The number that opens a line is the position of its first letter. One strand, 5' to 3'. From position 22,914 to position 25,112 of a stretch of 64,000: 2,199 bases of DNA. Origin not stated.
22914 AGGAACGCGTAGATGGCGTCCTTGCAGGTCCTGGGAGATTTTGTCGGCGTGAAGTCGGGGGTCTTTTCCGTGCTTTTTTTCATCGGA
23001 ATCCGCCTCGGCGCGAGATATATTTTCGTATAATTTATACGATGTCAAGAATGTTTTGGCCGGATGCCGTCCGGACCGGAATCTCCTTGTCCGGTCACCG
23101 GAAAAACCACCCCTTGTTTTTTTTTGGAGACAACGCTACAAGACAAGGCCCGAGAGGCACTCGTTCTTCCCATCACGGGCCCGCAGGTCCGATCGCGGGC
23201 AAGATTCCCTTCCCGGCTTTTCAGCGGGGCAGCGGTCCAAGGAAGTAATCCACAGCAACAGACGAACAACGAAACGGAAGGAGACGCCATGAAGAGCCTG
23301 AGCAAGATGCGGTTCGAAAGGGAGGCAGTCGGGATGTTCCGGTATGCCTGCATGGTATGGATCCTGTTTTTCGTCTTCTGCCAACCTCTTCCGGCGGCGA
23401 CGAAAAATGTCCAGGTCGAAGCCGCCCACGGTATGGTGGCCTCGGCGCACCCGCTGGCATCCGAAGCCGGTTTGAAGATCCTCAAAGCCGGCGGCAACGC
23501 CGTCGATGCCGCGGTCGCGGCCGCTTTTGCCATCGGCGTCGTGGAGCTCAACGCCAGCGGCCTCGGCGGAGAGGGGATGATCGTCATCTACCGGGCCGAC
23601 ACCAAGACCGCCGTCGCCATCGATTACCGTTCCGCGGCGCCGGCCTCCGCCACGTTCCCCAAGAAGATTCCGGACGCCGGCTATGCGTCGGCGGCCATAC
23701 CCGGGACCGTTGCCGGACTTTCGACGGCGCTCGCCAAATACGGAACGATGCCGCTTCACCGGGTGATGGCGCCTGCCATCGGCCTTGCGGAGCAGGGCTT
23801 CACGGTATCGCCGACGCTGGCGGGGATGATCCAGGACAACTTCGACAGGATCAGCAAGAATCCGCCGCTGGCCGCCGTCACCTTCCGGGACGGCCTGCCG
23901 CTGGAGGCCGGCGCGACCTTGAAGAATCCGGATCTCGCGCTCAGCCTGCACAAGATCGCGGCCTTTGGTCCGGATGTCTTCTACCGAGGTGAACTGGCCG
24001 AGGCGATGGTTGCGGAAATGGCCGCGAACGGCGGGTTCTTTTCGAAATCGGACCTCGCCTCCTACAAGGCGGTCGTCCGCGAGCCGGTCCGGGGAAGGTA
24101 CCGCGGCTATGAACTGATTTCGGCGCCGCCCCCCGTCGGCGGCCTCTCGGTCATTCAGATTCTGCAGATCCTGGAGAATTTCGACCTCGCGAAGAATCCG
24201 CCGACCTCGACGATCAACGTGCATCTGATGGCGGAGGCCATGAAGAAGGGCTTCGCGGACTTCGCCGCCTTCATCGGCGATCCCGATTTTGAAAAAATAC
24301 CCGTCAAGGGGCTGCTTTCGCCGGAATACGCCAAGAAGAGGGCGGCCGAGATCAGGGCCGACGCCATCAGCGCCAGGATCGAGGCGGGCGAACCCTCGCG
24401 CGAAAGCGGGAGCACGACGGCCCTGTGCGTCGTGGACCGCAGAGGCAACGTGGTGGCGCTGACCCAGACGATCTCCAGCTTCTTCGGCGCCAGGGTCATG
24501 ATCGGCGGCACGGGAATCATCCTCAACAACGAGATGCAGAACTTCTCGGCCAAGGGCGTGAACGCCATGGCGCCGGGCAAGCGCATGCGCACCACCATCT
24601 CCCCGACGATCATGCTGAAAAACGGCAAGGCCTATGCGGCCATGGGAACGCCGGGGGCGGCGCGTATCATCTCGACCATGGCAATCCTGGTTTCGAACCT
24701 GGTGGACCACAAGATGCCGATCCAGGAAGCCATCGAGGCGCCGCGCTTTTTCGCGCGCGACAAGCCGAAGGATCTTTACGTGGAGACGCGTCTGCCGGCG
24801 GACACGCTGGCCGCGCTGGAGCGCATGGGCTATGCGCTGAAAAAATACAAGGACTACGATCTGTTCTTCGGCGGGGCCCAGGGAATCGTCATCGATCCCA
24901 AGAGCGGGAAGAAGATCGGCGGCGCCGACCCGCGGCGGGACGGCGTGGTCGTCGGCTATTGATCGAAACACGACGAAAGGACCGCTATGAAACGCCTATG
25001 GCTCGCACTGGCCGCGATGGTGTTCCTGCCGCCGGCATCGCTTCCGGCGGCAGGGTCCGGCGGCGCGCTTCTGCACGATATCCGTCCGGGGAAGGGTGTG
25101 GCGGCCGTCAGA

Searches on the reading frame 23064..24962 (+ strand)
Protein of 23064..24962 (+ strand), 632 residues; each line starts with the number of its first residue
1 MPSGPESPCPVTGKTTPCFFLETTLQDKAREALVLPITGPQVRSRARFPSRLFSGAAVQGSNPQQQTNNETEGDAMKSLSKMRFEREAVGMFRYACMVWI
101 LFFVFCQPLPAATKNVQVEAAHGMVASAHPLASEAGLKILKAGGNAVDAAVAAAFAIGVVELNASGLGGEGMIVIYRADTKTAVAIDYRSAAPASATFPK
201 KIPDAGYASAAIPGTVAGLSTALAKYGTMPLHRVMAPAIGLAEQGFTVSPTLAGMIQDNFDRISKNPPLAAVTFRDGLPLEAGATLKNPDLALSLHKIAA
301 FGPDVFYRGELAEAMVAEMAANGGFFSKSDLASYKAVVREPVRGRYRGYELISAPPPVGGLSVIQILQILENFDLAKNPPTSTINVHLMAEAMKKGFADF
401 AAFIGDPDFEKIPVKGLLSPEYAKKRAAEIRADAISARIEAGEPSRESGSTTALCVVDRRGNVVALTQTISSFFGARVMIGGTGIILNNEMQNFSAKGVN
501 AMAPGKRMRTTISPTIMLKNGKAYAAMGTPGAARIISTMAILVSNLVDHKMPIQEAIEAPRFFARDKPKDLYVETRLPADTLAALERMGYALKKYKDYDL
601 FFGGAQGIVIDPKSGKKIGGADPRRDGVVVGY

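Call 33: search_protein_families(library=pfam, proteins=[window:23064-24962:+], max_evalue=0.00001)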
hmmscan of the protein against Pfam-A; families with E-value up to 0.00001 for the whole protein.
window:23064-24962:+ (632 aa): 1 family
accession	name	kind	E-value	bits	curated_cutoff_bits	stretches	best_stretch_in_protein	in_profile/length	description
PF01019.26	G_glu_transpept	-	9.1e-150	500.3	27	1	138-627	2-512/512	Gamma-glutamyltranspeptidase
